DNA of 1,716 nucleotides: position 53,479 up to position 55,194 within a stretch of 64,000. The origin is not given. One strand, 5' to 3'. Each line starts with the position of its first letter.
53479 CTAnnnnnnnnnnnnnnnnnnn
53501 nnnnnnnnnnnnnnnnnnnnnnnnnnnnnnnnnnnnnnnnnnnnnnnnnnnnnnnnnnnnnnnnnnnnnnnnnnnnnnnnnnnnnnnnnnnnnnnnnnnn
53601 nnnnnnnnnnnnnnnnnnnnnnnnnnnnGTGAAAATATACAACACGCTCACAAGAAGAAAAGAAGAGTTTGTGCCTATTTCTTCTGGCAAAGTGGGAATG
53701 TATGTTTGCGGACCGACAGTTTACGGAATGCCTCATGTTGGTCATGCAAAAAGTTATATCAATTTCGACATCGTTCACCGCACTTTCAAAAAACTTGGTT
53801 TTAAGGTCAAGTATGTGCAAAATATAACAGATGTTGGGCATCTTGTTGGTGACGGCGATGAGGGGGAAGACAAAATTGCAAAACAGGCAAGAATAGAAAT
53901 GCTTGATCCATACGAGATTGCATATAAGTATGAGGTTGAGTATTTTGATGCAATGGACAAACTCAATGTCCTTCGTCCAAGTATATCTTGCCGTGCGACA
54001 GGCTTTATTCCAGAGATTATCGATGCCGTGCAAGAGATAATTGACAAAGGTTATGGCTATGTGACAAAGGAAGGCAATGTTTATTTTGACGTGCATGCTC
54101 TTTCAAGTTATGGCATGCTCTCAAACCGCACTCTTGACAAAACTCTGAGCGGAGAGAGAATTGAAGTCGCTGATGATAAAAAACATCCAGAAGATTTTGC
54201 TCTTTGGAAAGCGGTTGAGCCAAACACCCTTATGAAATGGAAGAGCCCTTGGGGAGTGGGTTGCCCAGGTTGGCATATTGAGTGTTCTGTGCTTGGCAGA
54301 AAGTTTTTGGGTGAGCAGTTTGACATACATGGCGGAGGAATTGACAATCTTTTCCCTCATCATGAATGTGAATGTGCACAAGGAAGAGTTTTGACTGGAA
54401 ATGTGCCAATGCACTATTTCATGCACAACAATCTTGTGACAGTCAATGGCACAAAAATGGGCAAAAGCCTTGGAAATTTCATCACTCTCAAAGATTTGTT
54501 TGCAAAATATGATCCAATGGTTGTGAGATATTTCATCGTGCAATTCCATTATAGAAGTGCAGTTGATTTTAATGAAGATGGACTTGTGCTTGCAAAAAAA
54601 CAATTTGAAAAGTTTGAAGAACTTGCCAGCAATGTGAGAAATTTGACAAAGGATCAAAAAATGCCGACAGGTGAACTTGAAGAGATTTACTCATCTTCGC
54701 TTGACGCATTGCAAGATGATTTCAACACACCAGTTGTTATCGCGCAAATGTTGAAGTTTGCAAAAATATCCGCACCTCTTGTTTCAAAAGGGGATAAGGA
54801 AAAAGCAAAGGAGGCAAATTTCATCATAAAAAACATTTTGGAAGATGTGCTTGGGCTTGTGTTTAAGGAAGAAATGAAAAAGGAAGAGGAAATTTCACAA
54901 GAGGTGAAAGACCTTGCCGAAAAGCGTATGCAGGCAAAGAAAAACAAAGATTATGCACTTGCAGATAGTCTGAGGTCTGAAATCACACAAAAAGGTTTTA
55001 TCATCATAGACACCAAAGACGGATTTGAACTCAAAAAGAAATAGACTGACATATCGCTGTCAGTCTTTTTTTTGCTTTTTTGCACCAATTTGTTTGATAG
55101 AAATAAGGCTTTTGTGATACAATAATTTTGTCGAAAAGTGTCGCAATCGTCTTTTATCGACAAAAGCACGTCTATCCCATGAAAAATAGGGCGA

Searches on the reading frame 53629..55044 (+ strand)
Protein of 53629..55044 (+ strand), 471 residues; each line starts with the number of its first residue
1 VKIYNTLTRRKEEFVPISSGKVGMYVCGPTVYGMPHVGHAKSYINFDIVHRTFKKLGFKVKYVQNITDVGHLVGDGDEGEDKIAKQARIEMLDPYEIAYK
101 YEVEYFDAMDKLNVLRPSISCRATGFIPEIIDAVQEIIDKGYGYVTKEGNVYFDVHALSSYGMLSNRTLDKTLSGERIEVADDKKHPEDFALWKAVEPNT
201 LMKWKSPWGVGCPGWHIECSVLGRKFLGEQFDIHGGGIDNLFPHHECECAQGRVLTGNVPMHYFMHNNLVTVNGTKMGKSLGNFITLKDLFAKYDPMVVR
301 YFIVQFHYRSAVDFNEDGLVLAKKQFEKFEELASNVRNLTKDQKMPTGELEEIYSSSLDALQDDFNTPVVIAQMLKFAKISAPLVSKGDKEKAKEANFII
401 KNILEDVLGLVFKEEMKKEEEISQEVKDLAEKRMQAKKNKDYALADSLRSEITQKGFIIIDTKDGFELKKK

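Call 66: search_protein_families(library=pfam, proteins=[window:53629-55044:+], max_evalue=0.001)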
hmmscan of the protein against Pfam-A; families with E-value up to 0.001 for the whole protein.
window:53629-55044:+ (471 aa): 5 families
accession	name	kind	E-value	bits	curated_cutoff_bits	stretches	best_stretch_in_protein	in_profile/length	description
PF01406.26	tRNA-synt_1e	-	2.4e-108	362.5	27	1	14-323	2-300/301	tRNA synthetases class I (C) catalytic domain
PF01921.24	tRNA-synt_1f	-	1e-10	41.5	27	1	254-345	261-351/360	tRNA synthetases class I (K)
PF09334.17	tRNA-synt_1g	-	1.4e-09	37.6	20.1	1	265-317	316-369/391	tRNA synthetases class I (M)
PF00133.28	tRNA-synt_1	-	2.9e-07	30.1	22.7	1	232-313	330-412/414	tRNA synthetases class I (I, L, M and V)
PF09190.17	DALR_2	-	1.1e-05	26.3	22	1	359-412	4-56/57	DALR domain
